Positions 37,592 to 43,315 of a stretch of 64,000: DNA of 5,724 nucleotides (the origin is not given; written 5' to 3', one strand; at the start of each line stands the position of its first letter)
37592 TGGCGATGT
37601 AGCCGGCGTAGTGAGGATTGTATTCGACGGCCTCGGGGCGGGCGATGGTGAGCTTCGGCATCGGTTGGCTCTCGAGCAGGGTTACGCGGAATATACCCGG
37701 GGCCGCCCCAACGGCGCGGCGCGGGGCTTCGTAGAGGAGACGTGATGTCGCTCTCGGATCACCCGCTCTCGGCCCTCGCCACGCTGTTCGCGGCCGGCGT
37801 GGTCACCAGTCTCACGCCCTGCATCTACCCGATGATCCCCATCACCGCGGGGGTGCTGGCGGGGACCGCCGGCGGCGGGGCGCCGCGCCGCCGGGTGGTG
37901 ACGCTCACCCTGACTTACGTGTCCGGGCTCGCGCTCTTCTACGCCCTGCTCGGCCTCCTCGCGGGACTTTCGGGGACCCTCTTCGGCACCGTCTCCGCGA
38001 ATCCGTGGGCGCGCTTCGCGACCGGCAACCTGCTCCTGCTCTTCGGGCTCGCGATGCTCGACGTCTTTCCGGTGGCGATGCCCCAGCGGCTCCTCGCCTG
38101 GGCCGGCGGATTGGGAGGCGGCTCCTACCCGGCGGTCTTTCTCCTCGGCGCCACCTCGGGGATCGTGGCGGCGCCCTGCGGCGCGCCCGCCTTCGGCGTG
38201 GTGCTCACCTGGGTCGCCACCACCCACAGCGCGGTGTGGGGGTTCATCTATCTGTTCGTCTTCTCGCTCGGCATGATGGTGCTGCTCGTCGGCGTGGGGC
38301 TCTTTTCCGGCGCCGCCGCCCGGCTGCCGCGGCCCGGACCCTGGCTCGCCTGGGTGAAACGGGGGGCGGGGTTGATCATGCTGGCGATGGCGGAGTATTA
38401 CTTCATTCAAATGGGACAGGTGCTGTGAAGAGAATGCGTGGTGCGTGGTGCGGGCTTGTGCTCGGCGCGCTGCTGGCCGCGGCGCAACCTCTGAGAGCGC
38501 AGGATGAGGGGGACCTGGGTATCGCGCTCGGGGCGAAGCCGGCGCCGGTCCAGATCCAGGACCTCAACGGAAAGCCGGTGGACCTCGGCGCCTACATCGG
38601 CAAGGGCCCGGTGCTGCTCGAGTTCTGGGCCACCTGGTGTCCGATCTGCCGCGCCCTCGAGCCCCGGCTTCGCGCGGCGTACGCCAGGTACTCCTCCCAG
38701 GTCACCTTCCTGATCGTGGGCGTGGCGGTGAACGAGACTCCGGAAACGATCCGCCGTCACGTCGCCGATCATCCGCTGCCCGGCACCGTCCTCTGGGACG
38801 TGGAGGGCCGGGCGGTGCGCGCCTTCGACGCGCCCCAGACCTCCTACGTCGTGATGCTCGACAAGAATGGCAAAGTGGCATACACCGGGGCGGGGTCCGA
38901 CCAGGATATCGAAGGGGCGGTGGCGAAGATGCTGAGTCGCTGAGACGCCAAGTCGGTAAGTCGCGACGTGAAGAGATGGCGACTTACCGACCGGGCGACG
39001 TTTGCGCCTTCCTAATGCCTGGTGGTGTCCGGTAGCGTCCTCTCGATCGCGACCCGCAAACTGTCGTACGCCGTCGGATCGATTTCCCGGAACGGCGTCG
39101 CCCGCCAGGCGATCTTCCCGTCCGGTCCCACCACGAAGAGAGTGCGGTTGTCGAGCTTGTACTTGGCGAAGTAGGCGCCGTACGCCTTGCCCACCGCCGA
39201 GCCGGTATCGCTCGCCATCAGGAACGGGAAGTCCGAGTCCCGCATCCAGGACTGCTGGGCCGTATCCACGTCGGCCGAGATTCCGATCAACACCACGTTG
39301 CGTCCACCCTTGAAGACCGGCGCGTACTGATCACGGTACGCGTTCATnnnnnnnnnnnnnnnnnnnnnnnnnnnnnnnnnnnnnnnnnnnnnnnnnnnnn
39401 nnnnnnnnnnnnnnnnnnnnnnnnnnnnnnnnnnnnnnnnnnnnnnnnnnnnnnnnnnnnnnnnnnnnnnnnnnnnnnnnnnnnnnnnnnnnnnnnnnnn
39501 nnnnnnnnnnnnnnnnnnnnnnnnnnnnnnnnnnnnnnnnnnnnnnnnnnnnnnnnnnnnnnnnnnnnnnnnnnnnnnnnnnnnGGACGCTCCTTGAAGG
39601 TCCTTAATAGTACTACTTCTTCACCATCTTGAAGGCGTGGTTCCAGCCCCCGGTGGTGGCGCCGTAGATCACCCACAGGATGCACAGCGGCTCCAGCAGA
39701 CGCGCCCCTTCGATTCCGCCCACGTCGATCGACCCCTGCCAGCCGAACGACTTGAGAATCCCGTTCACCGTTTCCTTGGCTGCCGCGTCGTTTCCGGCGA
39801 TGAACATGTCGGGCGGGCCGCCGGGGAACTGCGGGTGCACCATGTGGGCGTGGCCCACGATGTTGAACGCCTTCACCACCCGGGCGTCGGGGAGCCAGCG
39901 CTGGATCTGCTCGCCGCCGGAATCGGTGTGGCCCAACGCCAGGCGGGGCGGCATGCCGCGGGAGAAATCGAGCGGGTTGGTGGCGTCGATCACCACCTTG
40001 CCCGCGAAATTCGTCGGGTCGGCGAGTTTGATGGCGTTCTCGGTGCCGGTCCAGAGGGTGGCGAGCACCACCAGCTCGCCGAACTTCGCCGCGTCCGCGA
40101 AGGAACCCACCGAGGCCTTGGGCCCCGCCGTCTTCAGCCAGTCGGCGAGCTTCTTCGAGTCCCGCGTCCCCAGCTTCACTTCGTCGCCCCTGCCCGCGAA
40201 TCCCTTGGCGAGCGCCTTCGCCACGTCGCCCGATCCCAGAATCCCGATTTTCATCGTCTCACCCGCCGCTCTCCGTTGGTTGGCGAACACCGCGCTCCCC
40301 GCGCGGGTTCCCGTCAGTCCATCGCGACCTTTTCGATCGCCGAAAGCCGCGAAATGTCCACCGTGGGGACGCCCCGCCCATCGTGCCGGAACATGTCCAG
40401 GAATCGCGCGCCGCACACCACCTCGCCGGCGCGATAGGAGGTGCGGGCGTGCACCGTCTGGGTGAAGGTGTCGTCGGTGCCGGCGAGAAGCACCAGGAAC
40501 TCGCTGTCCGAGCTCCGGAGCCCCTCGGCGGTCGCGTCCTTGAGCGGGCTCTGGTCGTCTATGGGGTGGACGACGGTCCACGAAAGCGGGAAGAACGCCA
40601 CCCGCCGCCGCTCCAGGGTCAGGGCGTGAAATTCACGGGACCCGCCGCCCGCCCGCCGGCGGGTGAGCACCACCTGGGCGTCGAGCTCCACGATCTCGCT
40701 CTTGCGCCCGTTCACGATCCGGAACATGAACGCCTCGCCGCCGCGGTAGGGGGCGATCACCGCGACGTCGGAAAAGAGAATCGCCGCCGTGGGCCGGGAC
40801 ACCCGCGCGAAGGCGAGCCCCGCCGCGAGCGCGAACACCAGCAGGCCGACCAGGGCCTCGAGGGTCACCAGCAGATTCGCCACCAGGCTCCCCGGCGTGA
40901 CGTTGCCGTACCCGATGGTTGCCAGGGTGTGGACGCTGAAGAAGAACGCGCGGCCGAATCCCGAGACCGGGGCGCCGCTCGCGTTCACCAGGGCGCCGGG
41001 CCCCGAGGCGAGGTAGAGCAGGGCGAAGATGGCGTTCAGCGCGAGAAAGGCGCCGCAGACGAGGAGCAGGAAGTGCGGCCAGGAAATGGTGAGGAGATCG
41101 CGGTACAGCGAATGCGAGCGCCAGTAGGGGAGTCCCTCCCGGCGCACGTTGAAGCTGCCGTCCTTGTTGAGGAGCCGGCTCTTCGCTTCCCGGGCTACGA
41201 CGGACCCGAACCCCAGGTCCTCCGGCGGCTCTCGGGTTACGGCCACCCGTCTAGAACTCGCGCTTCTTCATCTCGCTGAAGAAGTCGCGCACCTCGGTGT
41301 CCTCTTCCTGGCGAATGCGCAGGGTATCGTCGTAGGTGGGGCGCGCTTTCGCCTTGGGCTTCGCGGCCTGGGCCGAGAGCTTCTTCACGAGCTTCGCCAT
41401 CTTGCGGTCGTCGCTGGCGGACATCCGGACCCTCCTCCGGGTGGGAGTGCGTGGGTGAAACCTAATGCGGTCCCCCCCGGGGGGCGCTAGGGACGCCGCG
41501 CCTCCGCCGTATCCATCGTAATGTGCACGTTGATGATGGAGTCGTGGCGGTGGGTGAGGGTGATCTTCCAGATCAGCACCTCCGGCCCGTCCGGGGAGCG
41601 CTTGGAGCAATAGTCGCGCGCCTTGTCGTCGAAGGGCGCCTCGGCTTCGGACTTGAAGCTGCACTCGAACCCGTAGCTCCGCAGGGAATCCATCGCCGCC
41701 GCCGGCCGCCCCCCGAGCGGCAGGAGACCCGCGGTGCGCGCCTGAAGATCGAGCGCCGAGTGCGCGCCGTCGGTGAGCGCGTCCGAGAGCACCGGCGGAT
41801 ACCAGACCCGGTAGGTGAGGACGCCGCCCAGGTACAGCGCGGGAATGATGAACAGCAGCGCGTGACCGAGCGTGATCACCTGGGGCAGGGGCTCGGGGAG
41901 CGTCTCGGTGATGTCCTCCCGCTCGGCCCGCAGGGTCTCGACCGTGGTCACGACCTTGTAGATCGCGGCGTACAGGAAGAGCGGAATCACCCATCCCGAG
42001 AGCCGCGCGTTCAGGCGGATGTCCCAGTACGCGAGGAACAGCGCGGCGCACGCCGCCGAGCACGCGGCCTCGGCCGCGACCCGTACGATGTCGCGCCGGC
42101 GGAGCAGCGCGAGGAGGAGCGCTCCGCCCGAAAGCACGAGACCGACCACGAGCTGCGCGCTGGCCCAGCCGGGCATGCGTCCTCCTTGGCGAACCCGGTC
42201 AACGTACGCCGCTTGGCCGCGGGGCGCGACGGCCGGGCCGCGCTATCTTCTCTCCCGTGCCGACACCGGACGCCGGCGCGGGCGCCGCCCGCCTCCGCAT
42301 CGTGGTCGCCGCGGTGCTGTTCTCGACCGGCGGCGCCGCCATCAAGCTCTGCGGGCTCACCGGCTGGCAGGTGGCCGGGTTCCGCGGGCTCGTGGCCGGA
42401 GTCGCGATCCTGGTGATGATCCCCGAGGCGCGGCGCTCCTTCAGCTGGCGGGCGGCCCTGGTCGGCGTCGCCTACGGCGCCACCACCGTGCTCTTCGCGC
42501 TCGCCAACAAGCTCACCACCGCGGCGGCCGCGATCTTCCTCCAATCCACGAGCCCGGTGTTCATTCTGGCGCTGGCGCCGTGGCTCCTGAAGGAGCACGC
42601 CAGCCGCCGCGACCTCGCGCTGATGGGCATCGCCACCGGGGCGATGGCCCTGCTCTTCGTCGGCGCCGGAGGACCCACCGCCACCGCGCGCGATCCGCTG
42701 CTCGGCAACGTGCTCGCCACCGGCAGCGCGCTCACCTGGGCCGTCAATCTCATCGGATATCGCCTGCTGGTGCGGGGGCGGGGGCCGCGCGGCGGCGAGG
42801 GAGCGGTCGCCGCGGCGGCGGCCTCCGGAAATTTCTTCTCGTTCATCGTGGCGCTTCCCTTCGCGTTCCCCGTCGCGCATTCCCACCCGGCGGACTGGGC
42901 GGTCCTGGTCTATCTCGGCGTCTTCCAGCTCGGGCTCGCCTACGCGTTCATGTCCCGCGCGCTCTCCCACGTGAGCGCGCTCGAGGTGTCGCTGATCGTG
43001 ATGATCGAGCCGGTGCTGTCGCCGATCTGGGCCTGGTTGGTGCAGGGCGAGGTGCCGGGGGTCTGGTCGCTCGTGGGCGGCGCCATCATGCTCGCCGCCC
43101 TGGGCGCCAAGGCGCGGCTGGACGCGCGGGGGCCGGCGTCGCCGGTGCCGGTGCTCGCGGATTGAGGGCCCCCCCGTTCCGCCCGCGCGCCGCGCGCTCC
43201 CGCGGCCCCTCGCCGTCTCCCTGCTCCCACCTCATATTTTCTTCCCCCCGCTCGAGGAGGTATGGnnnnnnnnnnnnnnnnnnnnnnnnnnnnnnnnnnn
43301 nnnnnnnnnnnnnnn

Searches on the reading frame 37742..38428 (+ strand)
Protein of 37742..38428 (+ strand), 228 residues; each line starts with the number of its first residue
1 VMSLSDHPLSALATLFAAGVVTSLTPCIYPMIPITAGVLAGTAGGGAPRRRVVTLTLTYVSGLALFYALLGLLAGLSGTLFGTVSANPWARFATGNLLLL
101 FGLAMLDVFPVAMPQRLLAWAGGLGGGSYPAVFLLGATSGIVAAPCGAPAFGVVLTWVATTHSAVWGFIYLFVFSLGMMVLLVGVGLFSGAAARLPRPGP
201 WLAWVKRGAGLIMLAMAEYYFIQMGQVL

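Call 31: search_protein_families(library=pfam, proteins=[window:37742-38428:+], max_evalue=0.001)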
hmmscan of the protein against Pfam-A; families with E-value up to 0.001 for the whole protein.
window:37742-38428:+ (228 aa): 2 families
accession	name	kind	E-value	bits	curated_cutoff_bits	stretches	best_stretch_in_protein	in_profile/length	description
PF02683.22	DsbD_TM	-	3.8e-39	134.7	27.1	1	11-219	4-213/219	Cytochrome C biogenesis protein transmembrane domain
PF13386.12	DsbD_2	-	4.6e-11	43.4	24.9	1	14-214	1-194/199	Cytochrome C biogenesis protein transmembrane region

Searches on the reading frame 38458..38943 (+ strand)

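Call 31: search_protein_families(library=pfam, proteins=[window:38458-38943:+], max_evalue=0.001)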
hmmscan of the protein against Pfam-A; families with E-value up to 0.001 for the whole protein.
window:38458-38943:+ (161 aa): 4 families
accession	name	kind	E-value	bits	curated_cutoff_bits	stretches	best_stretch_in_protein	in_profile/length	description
PF08534.16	Redoxin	-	5.4e-16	59.2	26.6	1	30-150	7-139/148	Redoxin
PF00578.27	AhpC-TSA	-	3.7e-15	56.4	26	1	31-142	8-123/124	AhpC/TSA family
PF00085.26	Thioredoxin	-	9.1e-10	38.9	23.5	1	49-93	18-62/103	Thioredoxin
PF13905.12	Thioredoxin_8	-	4.7e-08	33.7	27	1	51-140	3-94/94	Thioredoxin-like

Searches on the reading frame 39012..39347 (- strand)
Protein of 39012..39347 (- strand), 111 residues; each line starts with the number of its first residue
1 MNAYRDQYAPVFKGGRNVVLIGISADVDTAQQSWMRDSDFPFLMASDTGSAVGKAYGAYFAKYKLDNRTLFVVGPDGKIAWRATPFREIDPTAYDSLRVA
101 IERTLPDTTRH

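Call 43: search_protein_families(library=pfam, proteins=[window:39012-39347:-], max_evalue=0.001)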
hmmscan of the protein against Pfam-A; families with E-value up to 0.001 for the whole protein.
window:39012-39347:- (111 aa): 2 families
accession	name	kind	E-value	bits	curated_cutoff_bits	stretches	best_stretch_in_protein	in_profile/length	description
PF00578.27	AhpC-TSA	-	4.1e-14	53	26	1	3-81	47-123/124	AhpC/TSA family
PF08534.16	Redoxin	-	5.3e-08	33.2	26.6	1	14-87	59-136/148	Redoxin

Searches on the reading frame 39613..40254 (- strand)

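Call 43: search_protein_families(library=pfam, proteins=[window:39613-40254:-], max_evalue=0.001)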
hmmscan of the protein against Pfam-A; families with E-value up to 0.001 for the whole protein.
window:39613-40254:- (213 aa): 1 family
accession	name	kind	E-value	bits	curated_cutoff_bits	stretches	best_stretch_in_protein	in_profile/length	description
PF03807.23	F420_oxidored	-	3.3e-18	66.5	21.6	1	2-94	1-94/94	NADP oxidoreductase coenzyme F420-dependent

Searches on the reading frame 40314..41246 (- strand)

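Call 44: search_protein_families(library=pfam, proteins=[window:40314-41246:-], max_evalue=0.001)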
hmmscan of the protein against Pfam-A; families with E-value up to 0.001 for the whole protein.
window:40314-41246:- (310 aa): 4 families
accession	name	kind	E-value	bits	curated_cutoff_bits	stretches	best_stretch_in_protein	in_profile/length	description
PF17655.7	IRK_C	-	2.2e-23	83.2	22.5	1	156-309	1-161/174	Inward rectifier potassium channel C-terminal domain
PF07885.22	Ion_trans_2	-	1.9e-11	44.1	22.5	1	74-146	2-74/79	Ion channel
PF01007.26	IRK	-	5.4e-09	36.5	22.7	1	27-152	2-141/141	Inward rectifier potassium channel transmembrane domain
PF00520.37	Ion_trans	-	0.00068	19.3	25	1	61-147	133-231/241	Ion transport protein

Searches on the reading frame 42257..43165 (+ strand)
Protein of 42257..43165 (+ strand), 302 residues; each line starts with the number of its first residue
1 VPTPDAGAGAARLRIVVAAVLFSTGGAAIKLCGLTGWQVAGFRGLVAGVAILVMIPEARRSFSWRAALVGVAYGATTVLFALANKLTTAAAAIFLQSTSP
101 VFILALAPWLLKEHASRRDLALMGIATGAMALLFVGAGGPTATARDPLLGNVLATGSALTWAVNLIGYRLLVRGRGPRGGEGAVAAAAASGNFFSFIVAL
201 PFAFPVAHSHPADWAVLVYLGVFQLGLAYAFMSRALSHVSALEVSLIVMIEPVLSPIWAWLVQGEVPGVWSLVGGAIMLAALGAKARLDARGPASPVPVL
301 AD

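Call 45: search_protein_families(library=pfam, proteins=[window:42257-43165:+], max_evalue=0.001)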
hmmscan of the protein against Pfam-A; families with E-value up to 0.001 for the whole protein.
window:42257-43165:+ (302 aa): 1 family
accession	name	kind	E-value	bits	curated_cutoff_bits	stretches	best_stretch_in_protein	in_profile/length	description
PF00892.27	EamA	-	4e-25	89.1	28.2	2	149-282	2-130/135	EamA-like transporter family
